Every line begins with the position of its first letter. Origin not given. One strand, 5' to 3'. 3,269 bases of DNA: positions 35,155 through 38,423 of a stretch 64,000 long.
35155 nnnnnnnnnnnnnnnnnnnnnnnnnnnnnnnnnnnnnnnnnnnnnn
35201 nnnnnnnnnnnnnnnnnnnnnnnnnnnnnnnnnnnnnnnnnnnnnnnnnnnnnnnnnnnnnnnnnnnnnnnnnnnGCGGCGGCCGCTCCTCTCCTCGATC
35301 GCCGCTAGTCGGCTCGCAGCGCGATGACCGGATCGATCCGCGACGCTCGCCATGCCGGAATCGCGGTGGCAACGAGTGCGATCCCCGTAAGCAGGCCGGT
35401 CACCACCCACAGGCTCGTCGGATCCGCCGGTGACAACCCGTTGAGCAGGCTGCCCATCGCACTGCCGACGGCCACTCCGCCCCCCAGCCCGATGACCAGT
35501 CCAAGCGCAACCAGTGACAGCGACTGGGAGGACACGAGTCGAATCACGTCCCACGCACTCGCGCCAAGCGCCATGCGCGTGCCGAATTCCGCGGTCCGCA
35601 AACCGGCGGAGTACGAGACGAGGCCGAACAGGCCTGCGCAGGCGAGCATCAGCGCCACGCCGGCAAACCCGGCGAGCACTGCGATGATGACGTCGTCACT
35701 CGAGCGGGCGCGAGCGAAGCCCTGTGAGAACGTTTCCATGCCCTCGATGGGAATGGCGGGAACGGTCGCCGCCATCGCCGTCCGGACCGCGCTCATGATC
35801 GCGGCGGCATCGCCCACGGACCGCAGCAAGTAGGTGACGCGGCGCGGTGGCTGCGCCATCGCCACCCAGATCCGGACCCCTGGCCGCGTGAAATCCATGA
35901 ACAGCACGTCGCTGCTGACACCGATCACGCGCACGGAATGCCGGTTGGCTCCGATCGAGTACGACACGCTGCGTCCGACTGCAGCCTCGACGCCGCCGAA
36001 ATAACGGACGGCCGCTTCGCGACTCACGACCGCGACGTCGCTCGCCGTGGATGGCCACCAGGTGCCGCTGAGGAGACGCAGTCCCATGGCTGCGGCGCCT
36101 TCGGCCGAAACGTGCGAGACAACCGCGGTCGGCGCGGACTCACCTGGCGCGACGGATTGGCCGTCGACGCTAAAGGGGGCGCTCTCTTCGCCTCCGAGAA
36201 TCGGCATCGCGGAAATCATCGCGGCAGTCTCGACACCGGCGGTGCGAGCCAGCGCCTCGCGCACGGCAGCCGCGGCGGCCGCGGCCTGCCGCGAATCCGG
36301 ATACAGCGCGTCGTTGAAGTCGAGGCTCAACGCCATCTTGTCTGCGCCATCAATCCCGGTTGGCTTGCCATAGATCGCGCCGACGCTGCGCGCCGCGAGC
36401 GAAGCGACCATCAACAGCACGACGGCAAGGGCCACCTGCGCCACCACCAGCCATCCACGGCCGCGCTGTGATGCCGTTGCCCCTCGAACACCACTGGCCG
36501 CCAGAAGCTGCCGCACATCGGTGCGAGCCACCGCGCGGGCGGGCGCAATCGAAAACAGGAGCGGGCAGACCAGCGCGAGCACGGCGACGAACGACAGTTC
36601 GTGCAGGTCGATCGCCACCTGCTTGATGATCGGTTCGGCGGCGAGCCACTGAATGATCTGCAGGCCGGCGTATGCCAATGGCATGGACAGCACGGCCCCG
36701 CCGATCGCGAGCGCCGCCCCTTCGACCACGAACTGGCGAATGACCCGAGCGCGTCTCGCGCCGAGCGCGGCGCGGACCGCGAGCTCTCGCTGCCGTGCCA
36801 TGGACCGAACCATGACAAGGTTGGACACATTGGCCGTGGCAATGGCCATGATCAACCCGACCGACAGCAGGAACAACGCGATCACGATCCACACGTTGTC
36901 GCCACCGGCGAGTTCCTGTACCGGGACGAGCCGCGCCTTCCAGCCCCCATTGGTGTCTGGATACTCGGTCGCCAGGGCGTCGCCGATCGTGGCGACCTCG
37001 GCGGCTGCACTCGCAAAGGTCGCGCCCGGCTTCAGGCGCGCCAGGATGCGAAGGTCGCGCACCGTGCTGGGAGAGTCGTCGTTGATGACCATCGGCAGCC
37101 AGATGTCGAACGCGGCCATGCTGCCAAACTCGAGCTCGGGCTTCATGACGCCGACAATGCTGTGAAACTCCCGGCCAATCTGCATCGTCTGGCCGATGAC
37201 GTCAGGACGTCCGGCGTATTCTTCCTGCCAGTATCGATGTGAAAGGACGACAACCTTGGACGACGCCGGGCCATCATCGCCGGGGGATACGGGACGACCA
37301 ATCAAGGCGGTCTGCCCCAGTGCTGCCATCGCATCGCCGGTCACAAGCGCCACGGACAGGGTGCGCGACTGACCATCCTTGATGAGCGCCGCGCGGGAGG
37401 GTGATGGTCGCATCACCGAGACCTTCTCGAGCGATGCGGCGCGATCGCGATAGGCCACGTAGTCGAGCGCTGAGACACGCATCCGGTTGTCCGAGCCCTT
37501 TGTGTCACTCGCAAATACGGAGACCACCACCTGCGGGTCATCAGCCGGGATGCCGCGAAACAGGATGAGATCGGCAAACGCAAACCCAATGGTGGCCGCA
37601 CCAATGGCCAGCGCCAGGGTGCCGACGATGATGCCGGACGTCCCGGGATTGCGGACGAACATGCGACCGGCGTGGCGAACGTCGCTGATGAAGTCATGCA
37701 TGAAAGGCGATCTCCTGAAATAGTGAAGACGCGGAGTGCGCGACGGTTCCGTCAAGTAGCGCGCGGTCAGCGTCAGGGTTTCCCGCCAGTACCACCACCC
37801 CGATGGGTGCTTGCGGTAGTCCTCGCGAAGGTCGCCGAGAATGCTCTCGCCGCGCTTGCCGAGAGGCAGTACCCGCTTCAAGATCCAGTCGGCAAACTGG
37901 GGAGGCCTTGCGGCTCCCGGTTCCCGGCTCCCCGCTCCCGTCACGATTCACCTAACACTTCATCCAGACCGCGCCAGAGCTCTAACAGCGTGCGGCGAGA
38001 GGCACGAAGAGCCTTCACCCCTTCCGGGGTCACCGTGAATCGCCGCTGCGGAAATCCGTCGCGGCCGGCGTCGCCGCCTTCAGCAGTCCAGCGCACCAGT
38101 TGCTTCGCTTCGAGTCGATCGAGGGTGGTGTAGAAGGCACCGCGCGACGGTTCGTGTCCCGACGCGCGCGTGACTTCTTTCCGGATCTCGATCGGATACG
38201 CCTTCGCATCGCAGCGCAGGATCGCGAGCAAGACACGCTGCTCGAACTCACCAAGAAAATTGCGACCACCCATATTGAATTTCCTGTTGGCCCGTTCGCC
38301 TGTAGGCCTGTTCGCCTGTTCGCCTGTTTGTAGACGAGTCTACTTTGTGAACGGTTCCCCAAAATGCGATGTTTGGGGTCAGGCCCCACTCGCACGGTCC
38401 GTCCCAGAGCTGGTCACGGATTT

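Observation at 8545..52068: Tandem 7-9 nt oligomer arrays, usually paired as inverted arrays, fill almost every intergenic spacer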

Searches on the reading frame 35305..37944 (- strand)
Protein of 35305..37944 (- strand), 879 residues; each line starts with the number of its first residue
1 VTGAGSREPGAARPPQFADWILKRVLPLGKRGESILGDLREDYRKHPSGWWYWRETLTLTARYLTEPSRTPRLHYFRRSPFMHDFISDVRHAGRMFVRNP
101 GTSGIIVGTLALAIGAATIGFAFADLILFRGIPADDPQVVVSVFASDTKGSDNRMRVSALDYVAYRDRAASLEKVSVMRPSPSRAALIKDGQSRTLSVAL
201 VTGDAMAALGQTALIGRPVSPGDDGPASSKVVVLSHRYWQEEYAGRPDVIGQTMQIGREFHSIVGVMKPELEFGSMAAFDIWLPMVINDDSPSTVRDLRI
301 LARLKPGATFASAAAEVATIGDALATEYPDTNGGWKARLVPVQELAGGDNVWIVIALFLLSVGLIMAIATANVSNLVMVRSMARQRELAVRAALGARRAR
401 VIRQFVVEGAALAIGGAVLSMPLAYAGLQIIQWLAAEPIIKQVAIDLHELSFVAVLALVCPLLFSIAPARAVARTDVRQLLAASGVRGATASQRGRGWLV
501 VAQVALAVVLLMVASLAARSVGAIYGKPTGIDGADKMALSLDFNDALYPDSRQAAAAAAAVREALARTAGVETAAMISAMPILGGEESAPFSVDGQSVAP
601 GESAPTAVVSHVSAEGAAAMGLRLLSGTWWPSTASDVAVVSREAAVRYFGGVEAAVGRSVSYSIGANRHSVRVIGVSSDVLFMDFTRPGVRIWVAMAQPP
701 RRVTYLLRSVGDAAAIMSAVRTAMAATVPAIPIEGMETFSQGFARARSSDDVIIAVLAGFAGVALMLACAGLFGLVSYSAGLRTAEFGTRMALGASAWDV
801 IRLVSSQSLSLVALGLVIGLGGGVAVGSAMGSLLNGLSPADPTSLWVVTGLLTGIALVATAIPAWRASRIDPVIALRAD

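Call 10: search_protein_families(library=pfam, proteins=[window:35305-37944:-])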
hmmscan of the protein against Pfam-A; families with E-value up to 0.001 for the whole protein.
window:35305-37944:- (879 aa): 2 families
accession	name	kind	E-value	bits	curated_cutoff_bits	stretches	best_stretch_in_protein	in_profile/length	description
PF02687.27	FtsX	-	8.4e-26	90.8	25.5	2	760-872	3-120/120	FtsX-like permease C-terminal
PF12704.14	MacB_PCD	-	9.7e-18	65.6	27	2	104-319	7-206/207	MacB-like periplasmic core domain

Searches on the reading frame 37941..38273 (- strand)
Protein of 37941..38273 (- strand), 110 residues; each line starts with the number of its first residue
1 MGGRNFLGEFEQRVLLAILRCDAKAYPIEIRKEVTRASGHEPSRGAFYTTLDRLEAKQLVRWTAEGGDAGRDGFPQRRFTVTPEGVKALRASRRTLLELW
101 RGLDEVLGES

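Call 42: search_protein_families(library=pfam, max_evalue=0.00001, proteins=[window:37941-38273:-])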
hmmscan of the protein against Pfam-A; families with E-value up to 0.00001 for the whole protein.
window:37941-38273:- (110 aa): 1 family
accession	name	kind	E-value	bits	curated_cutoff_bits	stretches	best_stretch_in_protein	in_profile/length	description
PF03551.20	PadR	-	6e-08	33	27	1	15-90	1-74/75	Transcriptional regulator PadR-like family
